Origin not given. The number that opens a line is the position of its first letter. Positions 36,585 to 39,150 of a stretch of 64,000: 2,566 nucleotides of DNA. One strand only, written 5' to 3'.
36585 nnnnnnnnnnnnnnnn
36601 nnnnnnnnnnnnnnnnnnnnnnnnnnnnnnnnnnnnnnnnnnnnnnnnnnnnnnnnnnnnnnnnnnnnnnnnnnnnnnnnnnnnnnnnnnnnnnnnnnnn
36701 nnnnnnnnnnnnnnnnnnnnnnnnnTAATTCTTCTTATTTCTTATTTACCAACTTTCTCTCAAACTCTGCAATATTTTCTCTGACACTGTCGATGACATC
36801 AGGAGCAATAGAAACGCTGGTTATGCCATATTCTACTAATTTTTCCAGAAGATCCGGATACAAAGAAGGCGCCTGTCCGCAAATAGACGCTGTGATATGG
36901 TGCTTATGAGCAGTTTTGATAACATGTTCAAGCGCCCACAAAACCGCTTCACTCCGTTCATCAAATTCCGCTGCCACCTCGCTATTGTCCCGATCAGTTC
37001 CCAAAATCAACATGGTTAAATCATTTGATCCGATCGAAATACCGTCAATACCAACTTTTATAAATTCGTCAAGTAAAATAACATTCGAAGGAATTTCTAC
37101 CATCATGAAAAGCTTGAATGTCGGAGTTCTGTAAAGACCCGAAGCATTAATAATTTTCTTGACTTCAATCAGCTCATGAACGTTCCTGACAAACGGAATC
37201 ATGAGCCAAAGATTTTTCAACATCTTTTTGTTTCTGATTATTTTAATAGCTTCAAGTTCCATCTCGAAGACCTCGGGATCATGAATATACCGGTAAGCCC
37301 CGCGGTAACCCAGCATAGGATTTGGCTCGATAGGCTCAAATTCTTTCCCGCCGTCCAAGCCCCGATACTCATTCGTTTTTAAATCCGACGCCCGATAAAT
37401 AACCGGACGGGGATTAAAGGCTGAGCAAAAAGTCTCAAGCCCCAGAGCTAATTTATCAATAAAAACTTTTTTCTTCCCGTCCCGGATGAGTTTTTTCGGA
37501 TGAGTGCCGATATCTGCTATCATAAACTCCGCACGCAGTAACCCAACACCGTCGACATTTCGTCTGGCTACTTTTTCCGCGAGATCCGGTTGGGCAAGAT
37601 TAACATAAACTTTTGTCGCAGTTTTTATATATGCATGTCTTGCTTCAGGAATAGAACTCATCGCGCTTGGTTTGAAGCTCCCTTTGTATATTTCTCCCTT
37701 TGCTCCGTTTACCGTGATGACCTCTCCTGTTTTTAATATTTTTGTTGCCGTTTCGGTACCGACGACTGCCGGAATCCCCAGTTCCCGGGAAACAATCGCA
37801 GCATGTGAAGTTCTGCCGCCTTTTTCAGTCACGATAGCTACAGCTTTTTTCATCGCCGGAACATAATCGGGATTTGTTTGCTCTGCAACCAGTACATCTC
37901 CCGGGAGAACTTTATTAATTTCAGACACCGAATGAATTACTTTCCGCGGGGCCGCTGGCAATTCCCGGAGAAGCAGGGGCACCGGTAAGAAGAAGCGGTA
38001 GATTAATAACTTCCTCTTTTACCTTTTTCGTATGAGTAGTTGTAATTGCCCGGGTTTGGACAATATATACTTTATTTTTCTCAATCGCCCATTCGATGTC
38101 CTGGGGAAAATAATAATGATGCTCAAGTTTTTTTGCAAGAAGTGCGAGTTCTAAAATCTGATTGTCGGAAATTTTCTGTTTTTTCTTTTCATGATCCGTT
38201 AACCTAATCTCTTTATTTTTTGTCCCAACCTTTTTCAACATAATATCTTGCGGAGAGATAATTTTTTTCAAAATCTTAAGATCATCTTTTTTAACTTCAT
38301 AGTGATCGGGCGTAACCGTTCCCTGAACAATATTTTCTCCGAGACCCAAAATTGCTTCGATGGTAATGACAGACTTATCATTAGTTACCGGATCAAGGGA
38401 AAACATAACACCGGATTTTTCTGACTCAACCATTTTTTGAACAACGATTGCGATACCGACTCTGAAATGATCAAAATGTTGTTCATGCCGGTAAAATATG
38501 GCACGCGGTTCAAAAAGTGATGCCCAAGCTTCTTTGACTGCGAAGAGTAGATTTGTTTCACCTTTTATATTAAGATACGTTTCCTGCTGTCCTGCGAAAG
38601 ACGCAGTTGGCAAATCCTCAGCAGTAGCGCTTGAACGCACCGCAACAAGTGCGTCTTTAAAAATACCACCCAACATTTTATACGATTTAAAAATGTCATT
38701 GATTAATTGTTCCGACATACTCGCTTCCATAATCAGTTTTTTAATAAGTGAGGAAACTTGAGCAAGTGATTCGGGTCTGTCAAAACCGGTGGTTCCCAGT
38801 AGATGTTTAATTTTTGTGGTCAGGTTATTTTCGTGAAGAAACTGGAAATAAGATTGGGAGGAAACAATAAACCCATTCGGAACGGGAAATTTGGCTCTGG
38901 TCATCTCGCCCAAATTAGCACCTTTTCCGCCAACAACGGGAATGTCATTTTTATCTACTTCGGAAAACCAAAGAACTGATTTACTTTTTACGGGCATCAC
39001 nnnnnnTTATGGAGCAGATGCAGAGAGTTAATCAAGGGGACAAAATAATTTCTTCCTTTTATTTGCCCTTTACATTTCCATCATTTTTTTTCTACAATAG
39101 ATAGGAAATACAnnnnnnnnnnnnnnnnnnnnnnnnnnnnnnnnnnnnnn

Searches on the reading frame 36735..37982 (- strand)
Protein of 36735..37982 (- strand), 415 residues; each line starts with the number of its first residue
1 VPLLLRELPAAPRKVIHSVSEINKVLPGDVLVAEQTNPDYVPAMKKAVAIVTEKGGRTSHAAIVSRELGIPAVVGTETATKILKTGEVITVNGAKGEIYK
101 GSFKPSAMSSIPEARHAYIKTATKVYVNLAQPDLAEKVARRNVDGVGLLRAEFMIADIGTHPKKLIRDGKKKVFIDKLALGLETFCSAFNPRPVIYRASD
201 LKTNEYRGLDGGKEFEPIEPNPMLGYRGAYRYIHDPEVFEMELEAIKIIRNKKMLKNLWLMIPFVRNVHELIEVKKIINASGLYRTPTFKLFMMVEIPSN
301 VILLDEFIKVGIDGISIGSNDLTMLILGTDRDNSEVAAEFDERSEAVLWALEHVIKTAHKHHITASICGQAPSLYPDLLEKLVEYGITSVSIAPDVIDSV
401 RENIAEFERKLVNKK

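Call 27: search_protein_families(library=pfam, proteins=[window:36735-37982:-], max_evalue=0.001)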
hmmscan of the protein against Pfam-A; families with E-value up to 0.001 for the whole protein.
window:36735-37982:- (415 aa): 2 families
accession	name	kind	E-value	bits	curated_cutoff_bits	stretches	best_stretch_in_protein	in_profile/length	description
PF02896.24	PEP-utilizers_C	-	3.4e-66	223.8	22.8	1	120-407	17-291/293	PEP-utilising enzyme, PEP-binding domain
PF00391.29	PEP-utilizers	-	3e-29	100.9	23.1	1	27-96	3-72/72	PEP-utilising enzyme, mobile domain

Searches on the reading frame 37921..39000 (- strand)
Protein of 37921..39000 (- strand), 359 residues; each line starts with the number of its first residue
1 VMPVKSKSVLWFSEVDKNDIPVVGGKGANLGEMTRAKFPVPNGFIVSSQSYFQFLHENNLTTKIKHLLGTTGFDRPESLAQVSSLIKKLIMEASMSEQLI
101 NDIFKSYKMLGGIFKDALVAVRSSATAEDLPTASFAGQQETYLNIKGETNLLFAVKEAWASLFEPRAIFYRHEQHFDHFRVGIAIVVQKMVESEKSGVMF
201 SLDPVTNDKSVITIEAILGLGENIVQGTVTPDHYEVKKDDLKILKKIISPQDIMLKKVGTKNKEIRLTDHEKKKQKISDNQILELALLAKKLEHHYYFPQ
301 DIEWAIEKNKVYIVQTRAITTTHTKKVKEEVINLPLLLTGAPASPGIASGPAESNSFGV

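Call 27: search_protein_families(library=pfam, proteins=[window:37921-39000:-], max_evalue=0.001)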
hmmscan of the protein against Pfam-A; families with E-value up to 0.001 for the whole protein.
window:37921-39000:- (359 aa): 1 family
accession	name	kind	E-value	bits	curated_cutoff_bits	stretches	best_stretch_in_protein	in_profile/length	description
PF01326.24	PPDK_N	-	2.5e-107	359.4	27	1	21-329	2-319/328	Pyruvate phosphate dikinase, AMP/ATP-binding domain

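Call 48: list_cluster_members(proteins=[window:37924-38997:-, window:37924-39000:-, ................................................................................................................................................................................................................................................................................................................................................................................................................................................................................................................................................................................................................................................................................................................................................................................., window:36738-37982:-, window:36738-37961:-, window:36738-37928:-, window:36738-37853:-, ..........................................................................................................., window:62384-62662:-, window:62384-62959:-])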
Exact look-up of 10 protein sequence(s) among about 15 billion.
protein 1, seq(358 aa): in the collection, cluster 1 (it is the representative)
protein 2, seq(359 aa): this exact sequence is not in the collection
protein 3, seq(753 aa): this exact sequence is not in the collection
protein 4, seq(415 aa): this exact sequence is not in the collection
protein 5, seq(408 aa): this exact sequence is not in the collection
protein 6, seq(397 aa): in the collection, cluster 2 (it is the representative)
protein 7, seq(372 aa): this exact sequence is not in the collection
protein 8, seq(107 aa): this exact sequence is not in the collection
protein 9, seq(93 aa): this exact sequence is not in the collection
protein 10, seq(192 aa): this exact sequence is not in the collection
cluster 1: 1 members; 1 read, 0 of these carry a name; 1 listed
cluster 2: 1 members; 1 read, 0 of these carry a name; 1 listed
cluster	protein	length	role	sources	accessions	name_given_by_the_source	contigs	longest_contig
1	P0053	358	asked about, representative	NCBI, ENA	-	-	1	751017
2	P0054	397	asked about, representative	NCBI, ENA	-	-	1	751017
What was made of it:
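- Those ppsA fragments are recorded from NCBI and ENA but not Logan (call 48), so the assemblies do not agree everywhere.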
